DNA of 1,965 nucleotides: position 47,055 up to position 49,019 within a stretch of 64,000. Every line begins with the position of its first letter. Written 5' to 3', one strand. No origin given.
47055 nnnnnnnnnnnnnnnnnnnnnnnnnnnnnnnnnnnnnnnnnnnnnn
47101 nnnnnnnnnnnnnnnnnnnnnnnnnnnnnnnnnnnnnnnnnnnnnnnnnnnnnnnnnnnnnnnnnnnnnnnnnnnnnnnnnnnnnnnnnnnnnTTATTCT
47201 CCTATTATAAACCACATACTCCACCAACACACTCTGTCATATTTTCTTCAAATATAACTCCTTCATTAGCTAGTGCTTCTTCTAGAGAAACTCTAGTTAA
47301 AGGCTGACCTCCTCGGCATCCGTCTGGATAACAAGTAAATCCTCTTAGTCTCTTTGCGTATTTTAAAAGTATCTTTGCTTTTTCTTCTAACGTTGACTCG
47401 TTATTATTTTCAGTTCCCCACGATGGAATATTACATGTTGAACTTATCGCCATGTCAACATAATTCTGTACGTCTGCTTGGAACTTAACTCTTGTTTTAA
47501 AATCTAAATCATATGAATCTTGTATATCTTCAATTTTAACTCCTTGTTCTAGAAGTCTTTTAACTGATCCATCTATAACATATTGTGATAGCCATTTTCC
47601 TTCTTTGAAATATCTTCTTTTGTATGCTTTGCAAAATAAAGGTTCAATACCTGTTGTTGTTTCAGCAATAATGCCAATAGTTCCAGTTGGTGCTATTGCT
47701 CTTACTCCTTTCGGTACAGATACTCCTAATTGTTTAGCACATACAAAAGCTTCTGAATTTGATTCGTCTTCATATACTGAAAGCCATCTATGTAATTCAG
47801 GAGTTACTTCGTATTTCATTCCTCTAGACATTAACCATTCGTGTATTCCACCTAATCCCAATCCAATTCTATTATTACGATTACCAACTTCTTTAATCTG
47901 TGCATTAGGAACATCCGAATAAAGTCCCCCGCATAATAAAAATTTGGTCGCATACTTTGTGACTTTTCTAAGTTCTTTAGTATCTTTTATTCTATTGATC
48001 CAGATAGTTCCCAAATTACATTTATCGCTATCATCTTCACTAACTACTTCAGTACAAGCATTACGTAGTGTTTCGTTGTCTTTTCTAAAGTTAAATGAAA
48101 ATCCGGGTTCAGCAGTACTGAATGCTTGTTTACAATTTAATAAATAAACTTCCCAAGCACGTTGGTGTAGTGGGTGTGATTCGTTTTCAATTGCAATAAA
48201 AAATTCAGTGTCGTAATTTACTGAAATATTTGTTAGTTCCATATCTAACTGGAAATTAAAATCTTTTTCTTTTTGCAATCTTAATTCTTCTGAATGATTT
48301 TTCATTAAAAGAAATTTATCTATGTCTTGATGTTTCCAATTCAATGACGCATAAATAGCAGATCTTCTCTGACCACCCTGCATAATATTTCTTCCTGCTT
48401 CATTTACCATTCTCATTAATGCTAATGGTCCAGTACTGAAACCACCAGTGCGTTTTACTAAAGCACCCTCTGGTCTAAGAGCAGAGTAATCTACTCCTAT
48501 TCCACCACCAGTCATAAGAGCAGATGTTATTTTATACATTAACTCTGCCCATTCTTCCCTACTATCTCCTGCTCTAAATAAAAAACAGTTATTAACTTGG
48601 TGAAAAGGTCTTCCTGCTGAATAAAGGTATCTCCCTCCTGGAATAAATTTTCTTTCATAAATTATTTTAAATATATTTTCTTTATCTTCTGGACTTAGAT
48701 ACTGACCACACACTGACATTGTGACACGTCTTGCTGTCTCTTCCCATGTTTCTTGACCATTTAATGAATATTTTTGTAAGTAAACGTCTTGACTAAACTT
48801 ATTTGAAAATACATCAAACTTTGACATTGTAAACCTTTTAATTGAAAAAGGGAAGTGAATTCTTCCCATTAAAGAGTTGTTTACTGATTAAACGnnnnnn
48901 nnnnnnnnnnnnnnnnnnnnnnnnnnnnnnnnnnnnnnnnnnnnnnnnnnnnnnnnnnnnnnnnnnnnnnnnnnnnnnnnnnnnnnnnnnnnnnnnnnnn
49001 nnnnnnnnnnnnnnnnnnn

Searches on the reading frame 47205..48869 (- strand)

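Call 10: search_protein_families(library=pfam, proteins=[window:47205-48869:-], max_evalue=0.01)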
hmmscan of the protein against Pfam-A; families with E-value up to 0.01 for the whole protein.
window:47205-48869:- (554 aa): 2 families
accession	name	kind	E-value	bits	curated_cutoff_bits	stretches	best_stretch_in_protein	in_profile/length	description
PF02867.20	Ribonuc_red_lgC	-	1.3e-47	163.1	23.9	3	94-229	2-127/523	Ribonucleotide reductase, barrel domain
PF00317.26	Ribonuc_red_lgN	-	2.1e-05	24.9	28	1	23-88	4-75/77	Ribonucleotide reductase, all-alpha domain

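Call 11: search_protein_families(library=phrogs, proteins=[window:47205-48869:-], max_evalue=0.01)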
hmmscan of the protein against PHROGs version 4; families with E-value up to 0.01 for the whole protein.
window:47205-48869:- (554 aa): 6 families
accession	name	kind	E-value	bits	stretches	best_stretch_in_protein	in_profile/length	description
phrog_84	-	DNA, RNA and nucleotide metabolism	3.3e-59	201.9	2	29-354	205-580/975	ribonucleoside-diphosphate reductase large subunit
phrog_367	-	DNA, RNA and nucleotide metabolism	2.8e-47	162.3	3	151-454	265-567/701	ribonucleotide reductase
phrog_3987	-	DNA, RNA and nucleotide metabolism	8.3e-18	65.2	1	39-194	164-323/467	ribonucleotide reductase large subunit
phrog_3844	-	moron, auxiliary metabolic gene and host takeover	4.2e-10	40.2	2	264-354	147-233/451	NrdA-like aerobic NDP reductase large subunit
phrog_6132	-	DNA, RNA and nucleotide metabolism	4.1e-05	24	1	85-195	207-316/530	ribonucleotide reductase large subunit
phrog_30939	-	DNA, RNA and nucleotide metabolism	0.0034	16.3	1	64-189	470-593/977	ribonucleotide reductase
